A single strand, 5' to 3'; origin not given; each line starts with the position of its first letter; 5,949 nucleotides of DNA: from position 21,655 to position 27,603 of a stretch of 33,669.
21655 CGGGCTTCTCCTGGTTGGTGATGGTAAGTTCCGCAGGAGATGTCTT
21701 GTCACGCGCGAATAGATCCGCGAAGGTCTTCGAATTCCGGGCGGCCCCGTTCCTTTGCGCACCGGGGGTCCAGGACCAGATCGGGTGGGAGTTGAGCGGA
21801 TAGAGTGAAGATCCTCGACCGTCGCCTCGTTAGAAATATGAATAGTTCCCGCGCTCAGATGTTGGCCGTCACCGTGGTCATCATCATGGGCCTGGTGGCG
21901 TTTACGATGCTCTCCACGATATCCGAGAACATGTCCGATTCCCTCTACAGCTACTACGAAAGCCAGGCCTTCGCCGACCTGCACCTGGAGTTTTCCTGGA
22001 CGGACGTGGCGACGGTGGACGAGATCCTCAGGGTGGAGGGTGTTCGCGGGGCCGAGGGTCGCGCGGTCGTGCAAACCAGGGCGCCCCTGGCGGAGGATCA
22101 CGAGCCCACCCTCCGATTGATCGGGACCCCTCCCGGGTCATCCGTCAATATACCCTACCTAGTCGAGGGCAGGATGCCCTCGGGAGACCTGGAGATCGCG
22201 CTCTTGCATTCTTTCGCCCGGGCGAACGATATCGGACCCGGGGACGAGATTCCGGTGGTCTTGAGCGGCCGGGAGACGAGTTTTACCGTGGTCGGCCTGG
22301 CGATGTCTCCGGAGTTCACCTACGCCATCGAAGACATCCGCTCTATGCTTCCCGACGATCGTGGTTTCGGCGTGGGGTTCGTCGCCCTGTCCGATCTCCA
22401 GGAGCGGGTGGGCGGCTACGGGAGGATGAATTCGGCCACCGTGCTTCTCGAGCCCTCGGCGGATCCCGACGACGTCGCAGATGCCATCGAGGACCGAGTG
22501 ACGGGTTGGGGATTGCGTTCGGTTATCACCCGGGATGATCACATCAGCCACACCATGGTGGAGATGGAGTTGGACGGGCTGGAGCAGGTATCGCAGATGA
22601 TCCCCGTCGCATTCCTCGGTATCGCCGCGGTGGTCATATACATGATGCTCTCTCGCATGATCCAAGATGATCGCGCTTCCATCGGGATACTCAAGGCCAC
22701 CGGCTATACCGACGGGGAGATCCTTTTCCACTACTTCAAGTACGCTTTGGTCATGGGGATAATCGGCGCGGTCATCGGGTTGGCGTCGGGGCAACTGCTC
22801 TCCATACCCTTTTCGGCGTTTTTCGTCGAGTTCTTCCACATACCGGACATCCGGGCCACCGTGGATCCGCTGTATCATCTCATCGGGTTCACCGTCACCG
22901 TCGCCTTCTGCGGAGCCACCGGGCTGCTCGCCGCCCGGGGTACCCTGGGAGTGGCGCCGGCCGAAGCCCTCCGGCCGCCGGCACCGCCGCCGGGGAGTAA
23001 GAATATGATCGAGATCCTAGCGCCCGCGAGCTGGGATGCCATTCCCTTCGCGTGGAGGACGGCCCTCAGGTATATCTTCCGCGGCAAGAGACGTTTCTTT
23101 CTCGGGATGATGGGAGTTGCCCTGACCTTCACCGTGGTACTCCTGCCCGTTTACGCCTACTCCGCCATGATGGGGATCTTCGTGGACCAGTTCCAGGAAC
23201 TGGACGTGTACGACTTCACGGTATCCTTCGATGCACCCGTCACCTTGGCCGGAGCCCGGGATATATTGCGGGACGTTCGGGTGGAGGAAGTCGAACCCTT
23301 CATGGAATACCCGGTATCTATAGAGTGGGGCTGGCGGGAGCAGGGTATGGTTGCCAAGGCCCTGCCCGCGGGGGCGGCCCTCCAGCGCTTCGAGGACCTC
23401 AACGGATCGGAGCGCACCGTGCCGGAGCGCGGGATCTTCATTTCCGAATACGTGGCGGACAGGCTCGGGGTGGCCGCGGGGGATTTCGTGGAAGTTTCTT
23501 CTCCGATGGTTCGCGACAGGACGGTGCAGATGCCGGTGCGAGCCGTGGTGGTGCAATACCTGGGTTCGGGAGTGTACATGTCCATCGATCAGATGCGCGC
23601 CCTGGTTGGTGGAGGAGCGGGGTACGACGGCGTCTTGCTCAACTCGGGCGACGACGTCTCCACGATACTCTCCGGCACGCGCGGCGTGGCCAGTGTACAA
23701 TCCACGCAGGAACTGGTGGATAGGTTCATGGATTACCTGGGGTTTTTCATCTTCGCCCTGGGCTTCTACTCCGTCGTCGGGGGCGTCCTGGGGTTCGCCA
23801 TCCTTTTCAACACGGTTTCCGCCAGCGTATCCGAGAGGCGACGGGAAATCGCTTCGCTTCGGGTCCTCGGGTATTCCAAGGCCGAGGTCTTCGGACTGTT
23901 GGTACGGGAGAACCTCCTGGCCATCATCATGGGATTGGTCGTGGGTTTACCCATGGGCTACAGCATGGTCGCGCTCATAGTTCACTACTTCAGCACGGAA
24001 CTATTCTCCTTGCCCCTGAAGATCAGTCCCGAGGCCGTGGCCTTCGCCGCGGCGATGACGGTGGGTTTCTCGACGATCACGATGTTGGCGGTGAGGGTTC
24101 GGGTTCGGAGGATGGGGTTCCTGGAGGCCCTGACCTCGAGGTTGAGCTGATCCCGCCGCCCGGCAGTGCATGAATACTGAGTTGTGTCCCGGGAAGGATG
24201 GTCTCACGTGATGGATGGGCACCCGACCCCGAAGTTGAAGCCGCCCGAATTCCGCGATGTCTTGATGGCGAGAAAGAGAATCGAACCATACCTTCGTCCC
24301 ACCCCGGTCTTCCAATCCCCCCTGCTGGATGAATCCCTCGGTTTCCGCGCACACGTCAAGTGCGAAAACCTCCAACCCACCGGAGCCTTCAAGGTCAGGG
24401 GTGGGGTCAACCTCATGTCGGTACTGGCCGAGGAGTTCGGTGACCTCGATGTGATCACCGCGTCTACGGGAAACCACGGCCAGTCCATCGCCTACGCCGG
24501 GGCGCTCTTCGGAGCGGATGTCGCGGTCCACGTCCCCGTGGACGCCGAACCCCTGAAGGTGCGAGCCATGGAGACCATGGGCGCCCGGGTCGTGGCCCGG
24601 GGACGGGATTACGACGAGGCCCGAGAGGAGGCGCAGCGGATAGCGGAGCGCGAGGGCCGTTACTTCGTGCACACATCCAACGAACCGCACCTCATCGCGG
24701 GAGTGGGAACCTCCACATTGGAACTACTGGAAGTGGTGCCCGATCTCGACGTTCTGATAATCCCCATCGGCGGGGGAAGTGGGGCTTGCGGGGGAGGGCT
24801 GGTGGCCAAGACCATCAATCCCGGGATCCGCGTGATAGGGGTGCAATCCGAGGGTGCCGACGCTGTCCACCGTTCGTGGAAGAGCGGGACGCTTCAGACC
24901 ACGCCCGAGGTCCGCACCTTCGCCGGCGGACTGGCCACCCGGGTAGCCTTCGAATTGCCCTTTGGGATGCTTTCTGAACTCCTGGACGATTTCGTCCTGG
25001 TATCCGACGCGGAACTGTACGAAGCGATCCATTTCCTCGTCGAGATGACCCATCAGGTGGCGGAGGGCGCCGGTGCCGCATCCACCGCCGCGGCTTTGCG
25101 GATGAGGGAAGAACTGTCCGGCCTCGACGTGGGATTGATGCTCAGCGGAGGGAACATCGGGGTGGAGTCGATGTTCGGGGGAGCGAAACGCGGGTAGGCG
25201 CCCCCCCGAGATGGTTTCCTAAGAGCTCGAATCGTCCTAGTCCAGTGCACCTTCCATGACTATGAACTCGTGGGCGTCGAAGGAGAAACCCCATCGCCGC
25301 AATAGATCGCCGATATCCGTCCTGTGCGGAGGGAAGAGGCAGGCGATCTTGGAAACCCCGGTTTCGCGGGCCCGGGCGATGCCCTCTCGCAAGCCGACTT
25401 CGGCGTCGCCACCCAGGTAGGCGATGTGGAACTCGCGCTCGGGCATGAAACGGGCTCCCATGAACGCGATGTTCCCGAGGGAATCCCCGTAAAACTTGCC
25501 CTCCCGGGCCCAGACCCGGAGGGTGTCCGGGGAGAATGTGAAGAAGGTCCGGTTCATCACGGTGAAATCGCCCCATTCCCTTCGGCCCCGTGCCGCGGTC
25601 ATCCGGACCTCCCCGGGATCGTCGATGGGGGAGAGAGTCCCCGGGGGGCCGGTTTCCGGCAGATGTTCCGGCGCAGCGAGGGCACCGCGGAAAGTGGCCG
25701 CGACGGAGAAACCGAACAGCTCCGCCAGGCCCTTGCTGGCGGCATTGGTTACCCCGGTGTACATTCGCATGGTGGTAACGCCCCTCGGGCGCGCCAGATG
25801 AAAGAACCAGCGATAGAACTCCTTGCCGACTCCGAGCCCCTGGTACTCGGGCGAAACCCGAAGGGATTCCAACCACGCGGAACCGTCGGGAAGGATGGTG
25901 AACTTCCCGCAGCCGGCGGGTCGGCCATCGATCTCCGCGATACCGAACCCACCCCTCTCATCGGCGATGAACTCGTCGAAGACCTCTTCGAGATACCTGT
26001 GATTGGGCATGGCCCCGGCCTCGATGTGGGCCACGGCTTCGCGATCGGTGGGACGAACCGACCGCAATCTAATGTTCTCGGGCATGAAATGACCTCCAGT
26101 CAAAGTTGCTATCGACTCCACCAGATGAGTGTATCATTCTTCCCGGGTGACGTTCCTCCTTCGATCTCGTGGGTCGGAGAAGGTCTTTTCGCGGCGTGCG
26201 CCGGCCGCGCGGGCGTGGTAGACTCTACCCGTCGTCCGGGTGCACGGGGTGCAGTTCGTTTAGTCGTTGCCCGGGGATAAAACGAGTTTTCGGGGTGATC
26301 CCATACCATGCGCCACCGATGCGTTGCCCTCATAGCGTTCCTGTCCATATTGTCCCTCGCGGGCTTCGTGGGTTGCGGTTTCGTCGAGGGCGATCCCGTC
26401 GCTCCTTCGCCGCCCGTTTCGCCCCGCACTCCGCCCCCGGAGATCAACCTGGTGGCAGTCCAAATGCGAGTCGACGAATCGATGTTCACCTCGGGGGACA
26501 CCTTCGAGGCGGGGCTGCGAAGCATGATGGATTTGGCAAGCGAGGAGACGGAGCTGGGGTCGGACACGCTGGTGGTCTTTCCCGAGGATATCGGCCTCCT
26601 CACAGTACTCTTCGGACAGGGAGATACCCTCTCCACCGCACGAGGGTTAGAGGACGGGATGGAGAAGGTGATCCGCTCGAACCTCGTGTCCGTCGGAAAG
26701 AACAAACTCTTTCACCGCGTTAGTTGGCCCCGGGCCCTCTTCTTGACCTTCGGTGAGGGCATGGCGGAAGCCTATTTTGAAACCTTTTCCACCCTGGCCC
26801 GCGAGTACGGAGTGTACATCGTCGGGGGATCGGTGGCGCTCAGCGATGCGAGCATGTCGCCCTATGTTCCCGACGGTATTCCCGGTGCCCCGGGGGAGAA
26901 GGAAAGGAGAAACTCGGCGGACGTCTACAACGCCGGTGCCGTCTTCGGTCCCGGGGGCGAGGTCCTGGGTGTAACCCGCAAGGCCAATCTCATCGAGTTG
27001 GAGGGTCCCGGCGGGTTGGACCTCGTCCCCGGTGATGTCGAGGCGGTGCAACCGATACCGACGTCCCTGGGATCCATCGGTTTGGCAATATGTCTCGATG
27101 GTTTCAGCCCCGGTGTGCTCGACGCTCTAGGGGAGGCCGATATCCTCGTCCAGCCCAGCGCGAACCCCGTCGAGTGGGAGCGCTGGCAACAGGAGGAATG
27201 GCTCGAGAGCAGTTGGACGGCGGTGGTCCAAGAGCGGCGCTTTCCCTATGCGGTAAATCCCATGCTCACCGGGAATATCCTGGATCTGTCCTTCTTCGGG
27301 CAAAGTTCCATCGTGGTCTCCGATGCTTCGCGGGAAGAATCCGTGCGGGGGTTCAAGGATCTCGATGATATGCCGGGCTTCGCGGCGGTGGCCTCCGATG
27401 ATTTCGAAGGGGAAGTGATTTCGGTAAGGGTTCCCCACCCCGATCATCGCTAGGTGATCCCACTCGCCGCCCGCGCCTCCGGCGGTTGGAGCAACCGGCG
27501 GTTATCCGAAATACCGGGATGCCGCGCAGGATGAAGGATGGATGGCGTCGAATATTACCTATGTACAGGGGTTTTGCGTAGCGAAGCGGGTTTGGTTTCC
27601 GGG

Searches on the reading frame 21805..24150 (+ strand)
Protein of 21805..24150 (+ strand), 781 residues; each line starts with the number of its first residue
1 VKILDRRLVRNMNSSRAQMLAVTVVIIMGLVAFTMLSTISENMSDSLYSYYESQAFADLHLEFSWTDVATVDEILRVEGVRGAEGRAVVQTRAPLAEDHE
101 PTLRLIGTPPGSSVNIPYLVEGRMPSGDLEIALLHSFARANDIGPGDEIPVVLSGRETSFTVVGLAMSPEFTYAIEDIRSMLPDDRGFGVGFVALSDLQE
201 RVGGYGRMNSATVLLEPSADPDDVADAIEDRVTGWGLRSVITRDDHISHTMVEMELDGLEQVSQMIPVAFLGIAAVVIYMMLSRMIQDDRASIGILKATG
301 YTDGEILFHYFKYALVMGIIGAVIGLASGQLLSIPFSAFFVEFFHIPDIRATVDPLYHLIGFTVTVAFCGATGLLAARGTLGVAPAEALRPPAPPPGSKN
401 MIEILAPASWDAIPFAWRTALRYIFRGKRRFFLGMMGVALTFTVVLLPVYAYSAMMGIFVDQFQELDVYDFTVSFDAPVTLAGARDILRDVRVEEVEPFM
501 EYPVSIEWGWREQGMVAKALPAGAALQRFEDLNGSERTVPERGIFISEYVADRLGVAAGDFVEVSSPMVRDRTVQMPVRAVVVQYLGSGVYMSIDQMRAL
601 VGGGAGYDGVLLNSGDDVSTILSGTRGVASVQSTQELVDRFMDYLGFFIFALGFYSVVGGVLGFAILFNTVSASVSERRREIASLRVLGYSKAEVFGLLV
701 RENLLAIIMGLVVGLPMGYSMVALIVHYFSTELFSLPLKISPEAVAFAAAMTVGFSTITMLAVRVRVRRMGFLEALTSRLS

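Call 20: search_protein_families(library=pfam, proteins=[window:21805-24150:+], max_evalue=0.00001)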
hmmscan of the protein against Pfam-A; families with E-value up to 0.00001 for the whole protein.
window:21805-24150:+ (781 aa): 2 families
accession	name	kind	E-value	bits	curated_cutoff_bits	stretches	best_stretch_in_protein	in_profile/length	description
PF02687.27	FtsX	-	3.4e-33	114.7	25.5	2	654-770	2-118/120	FtsX-like permease C-terminal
PF12704.14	MacB_PCD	-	4.5e-11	43.9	27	1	20-230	10-206/207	MacB-like periplasmic core domain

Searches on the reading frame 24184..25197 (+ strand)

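Call 20: search_protein_families(library=pfam, proteins=[window:24184-25197:+], max_evalue=0.00001)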
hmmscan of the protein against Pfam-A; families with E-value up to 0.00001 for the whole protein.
window:24184-25197:+ (337 aa): 1 family
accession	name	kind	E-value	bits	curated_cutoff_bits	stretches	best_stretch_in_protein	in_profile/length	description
PF00291.31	PALP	-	2.3e-74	250.8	35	1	34-322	2-295/295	Pyridoxal-phosphate dependent enzyme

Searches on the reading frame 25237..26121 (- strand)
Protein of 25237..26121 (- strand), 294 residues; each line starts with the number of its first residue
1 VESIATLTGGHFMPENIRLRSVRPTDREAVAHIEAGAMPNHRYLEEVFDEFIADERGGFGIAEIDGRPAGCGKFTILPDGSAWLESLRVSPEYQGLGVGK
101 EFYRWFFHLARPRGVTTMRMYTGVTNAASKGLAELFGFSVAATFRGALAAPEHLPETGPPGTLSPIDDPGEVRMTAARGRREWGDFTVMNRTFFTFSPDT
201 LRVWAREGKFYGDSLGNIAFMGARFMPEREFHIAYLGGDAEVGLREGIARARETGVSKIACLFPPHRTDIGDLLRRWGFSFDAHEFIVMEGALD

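Call 28: search_protein_families(library=pfam, proteins=[window:25237-26121:-], max_evalue=0.01)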
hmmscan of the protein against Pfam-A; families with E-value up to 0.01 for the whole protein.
window:25237-26121:- (294 aa): 3 families
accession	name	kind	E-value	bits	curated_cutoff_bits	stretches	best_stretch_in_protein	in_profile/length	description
PF00583.31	Acetyltransf_1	-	5.5e-16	59.3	20.7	1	41-138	14-116/116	Acetyltransferase (GNAT) family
PF13508.13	Acetyltransf_7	-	3e-07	31.1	27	1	57-139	3-83/84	Acetyltransferase (GNAT) domain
PF13302.13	Acetyltransf_3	-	0.0011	20.1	25.4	1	17-138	2-137/138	Acetyltransferase (GNAT) domain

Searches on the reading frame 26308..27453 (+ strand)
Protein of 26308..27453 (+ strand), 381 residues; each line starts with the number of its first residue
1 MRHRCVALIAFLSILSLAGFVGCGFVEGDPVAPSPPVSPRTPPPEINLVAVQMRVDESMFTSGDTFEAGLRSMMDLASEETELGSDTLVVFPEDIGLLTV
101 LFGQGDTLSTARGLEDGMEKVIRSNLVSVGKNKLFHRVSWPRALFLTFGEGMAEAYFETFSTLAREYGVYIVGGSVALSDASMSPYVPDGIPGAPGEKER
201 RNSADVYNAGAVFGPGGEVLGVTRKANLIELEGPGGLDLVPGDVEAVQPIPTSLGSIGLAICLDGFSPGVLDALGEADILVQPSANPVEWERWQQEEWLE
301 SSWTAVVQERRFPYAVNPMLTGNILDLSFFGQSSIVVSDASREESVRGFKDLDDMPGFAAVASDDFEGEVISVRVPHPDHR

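Call 20: search_protein_families(library=pfam, proteins=[window:26308-27453:+], max_evalue=0.00001)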
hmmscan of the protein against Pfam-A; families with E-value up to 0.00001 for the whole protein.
window:26308-27453:+ (381 aa): 1 family
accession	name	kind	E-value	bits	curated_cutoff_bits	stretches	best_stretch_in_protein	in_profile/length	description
PF00795.27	CN_hydrolase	-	7.9e-13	48.8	23.2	1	142-338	49-226/256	Carbon-nitrogen hydrolase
